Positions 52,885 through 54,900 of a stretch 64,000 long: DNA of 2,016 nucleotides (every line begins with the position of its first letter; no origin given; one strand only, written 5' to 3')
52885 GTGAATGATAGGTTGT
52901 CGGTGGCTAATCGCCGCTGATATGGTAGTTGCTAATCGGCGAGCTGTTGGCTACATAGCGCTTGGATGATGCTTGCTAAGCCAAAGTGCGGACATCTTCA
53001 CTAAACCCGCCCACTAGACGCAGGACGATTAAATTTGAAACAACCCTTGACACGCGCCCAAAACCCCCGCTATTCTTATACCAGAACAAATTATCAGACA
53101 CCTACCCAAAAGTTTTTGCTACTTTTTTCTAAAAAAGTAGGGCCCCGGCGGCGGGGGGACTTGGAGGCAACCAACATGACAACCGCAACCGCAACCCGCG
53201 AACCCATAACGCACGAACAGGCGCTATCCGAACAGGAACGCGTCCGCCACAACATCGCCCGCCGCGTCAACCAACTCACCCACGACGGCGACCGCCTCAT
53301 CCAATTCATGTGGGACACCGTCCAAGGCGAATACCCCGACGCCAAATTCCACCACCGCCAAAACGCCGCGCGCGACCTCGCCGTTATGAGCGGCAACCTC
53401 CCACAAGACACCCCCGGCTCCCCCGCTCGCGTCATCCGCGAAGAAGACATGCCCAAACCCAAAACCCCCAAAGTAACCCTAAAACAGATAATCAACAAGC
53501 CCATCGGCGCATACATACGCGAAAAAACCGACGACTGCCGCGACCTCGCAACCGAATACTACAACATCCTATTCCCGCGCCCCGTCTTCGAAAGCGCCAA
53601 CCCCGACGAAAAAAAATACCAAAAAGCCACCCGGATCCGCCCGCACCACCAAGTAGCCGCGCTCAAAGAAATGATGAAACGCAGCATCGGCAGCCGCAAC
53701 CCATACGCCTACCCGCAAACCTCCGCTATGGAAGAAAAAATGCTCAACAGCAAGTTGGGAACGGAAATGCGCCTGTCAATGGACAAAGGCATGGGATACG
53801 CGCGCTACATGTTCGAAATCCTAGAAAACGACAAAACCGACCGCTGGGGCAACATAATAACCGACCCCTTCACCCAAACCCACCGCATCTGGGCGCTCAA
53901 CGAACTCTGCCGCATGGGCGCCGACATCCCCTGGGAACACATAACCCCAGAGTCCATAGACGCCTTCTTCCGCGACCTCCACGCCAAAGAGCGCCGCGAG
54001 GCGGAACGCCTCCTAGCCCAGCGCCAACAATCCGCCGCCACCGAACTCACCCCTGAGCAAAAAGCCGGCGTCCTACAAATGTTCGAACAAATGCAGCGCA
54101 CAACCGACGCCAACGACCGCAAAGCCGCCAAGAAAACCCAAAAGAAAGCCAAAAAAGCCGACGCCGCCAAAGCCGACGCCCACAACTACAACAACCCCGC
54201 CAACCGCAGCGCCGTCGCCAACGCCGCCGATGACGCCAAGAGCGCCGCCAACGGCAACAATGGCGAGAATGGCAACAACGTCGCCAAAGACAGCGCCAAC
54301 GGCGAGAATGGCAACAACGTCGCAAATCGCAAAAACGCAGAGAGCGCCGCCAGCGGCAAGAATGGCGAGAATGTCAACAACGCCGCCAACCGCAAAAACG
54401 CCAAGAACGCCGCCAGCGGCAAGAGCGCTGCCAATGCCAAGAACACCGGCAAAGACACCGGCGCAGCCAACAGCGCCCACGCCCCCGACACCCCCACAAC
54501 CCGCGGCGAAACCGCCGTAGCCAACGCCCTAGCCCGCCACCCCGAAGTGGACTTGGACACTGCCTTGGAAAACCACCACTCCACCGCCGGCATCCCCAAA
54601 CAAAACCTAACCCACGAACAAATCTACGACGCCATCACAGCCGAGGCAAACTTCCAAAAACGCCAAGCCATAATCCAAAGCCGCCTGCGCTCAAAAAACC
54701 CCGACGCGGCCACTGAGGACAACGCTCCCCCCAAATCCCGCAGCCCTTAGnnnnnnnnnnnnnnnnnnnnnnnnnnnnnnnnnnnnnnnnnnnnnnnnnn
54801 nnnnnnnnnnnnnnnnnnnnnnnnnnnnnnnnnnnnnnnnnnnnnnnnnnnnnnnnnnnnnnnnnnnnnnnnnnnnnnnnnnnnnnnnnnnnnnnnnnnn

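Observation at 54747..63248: One ~1319-aa DUF1998-type helicase gene split into divergent halves by IS1-family insertion plus inversion; the 8-bp target duplication and the reading frame are both recoverable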

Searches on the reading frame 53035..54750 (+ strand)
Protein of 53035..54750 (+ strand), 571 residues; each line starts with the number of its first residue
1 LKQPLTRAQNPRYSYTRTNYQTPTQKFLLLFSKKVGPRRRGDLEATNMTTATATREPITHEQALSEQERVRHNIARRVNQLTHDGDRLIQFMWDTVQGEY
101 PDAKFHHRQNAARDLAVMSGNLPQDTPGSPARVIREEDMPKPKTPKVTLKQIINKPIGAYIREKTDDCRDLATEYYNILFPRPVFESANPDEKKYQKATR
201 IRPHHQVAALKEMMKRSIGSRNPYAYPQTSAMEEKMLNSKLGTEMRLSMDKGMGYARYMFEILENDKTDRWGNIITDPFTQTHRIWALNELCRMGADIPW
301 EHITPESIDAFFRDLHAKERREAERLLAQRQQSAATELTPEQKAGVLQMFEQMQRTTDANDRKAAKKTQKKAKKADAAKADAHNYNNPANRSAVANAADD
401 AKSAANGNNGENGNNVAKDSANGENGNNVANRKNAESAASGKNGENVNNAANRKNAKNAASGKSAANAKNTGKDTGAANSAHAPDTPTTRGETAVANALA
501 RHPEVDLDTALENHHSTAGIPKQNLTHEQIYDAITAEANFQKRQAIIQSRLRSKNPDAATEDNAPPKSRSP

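Call 7: search_protein_families(library=pfam, proteins=[window:53035-54750:+], max_evalue=0.01)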
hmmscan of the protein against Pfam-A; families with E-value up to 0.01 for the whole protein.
window:53035-54750:+ (571 aa): 0 families

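Call 8: search_protein_families(library=padloc, proteins=[window:53035-54750:+], max_evalue=0.01)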
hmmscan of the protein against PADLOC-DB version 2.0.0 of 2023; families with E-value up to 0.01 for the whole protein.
window:53035-54750:+ (571 aa): 0 families

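Call 28: search_protein_families(library=ncbifam, proteins=[window:53035-54750:+], max_evalue=0.01)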
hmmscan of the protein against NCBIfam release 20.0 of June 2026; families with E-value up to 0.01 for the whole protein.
window:53035-54750:+ (571 aa): 0 families
